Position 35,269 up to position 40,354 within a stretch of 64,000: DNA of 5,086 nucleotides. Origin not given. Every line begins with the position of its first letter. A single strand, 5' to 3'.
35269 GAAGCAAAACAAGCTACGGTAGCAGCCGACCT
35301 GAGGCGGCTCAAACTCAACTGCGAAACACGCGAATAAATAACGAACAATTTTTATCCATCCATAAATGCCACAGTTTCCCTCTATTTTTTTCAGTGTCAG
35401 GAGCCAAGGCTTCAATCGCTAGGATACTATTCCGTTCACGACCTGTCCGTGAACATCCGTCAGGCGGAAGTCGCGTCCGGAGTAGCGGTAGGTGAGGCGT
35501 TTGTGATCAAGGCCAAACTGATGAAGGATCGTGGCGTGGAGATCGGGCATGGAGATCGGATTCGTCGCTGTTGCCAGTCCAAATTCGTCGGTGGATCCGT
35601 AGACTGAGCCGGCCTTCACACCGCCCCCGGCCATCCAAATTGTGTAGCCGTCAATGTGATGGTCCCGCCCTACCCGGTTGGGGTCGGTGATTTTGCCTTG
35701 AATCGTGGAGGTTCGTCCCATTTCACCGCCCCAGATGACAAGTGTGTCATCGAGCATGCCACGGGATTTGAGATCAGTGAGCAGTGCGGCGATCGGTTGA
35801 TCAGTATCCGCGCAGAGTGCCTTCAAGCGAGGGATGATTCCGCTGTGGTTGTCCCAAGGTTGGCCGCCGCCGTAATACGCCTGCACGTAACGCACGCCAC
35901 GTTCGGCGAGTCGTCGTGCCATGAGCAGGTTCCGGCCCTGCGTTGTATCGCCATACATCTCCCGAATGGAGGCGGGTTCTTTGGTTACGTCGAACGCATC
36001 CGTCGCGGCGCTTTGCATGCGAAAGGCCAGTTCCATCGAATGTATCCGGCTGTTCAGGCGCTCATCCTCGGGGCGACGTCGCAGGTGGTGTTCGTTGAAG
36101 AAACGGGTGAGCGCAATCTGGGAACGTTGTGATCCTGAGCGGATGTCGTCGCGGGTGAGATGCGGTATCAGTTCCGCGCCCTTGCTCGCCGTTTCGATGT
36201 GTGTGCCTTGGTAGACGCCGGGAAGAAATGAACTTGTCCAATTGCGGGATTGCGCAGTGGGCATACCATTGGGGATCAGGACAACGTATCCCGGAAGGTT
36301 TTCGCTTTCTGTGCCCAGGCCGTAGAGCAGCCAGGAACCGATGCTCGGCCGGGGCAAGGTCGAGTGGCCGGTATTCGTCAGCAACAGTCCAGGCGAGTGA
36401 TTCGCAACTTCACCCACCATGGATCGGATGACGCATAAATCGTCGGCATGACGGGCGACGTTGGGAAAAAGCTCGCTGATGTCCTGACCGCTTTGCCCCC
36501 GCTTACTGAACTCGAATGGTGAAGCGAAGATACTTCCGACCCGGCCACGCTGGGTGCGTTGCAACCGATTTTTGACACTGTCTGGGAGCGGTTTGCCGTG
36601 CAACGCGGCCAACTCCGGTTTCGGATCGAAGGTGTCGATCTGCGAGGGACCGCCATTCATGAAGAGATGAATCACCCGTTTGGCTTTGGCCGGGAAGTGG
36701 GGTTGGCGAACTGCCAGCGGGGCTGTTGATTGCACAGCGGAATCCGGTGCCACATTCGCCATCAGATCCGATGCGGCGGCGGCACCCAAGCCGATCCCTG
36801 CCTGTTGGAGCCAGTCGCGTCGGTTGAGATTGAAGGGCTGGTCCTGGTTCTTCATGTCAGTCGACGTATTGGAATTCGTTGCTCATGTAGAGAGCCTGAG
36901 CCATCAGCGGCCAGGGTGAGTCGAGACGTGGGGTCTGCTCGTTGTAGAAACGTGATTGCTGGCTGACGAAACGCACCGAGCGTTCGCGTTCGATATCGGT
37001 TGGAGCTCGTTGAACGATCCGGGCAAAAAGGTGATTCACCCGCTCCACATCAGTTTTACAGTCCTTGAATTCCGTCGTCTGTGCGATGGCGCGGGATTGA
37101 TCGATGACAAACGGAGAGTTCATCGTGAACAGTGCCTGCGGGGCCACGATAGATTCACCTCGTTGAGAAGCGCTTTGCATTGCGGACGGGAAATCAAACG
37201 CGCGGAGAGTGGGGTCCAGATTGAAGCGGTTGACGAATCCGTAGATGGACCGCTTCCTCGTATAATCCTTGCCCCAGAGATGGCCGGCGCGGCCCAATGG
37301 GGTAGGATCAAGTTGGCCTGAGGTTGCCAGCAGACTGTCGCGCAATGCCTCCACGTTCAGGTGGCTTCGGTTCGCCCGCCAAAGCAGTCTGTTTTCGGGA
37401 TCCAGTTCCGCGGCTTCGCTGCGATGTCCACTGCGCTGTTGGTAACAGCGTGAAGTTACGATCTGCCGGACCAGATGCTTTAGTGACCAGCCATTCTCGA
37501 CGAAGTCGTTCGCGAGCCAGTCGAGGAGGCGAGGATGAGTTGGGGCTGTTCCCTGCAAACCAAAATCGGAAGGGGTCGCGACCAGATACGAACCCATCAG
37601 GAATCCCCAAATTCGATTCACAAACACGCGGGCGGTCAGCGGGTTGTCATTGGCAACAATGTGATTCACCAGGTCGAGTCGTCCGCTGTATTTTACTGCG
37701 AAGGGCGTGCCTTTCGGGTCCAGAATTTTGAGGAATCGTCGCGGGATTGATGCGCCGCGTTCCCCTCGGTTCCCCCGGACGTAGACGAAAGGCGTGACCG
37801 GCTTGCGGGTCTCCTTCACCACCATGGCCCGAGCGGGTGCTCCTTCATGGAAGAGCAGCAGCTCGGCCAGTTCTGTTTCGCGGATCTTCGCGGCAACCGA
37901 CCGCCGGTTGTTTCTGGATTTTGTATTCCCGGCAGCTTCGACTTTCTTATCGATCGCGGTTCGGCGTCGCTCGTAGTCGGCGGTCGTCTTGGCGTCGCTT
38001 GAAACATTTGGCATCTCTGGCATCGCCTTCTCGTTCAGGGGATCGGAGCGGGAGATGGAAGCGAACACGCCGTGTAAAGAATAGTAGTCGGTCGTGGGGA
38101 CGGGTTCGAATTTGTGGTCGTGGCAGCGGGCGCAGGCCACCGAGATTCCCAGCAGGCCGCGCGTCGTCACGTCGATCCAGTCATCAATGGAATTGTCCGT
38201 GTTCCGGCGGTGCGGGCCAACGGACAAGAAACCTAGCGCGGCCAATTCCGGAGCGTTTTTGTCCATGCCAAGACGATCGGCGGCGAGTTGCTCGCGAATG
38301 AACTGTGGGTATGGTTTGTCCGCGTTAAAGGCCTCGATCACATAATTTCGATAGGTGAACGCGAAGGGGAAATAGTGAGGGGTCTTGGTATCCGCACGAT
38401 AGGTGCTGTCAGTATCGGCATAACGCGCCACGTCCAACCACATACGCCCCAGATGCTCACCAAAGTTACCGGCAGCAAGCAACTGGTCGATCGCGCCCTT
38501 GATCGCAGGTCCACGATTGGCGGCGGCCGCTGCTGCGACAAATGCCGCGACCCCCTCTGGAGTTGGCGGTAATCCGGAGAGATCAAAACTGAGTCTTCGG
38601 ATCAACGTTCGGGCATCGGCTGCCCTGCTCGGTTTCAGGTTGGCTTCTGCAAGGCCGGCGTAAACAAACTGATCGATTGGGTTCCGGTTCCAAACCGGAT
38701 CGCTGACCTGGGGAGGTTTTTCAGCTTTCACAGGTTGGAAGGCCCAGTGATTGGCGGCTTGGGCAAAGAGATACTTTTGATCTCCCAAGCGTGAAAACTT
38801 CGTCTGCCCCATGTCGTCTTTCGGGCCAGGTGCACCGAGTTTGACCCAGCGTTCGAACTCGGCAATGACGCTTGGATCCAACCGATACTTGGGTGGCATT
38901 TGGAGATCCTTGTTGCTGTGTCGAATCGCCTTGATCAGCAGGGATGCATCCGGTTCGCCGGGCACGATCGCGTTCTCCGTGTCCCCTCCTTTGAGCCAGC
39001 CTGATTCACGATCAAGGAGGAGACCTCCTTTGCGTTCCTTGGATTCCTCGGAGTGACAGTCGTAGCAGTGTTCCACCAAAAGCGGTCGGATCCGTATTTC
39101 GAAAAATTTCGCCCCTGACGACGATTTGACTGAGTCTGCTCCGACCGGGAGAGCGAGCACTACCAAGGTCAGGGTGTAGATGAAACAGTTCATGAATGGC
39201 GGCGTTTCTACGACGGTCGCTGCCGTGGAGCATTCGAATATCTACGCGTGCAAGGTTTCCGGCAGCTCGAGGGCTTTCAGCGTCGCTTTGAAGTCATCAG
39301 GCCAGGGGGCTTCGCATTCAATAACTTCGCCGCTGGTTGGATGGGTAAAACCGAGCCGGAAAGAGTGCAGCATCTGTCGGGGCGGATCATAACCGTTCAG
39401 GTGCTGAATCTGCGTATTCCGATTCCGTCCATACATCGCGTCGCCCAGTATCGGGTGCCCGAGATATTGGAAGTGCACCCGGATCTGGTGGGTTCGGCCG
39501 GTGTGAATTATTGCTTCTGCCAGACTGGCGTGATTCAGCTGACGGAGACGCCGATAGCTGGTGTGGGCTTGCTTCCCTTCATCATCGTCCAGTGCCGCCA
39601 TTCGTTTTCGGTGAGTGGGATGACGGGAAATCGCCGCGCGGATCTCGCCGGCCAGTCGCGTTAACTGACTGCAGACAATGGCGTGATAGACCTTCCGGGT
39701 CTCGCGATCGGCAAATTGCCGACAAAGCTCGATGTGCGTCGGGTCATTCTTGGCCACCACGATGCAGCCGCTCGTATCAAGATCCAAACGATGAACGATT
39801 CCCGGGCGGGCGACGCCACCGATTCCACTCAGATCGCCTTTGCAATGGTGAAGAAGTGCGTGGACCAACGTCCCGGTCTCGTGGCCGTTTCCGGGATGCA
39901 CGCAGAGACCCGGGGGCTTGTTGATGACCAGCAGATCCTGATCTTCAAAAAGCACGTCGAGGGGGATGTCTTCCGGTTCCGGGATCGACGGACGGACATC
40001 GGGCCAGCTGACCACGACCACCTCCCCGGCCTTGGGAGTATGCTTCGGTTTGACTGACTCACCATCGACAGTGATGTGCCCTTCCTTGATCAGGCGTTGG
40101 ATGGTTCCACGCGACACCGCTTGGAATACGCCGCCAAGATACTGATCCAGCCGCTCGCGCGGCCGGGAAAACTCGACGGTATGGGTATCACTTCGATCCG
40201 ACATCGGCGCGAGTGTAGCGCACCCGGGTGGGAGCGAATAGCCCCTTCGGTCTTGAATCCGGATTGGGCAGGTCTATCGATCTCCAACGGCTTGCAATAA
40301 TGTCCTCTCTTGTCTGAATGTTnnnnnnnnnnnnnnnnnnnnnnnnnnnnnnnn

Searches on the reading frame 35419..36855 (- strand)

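Call 89: search_protein_families(library=pfam, proteins=[window:35419-36855:-], max_evalue=0.0001)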
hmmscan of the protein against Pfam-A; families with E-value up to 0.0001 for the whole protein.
window:35419-36855:- (478 aa): 1 family
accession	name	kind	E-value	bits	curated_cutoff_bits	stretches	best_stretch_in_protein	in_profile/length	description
PF07394.17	DUF1501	-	7.4e-142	473.5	27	1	58-477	1-390/390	Protein of unknown function (DUF1501)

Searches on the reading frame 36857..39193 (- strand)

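Call 89: search_protein_families(library=pfam, proteins=[window:36857-39193:-], max_evalue=0.0001)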
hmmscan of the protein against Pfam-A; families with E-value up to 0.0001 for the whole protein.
window:36857-39193:- (778 aa): 3 families
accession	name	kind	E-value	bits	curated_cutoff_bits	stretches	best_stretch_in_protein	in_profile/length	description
PF07587.16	PSD1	-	4.6e-79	265.7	28.5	1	504-742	1-243/244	Protein of unknown function (DUF1553)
PF07583.16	PSCyt2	-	1.5e-62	211.7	29.8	1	172-381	1-208/209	Protein of unknown function (DUF1549)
PF07635.16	PSCyt1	-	1.2e-16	61.5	22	1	43-102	1-58/59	Planctomycete cytochrome C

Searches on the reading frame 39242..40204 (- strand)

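Call 89: search_protein_families(library=pfam, proteins=[window:39242-40204:-], max_evalue=0.0001)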
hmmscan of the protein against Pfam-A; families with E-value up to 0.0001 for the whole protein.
window:39242-40204:- (320 aa): 2 families
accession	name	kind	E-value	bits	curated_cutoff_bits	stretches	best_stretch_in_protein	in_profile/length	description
PF00849.27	PseudoU_synth_2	-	2.7e-31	109.3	26.8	1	90-246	1-151/152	RNA pseudouridylate synthase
PF01479.30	S4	-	3.1e-09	36.9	22.8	1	17-63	1-48/48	S4 domain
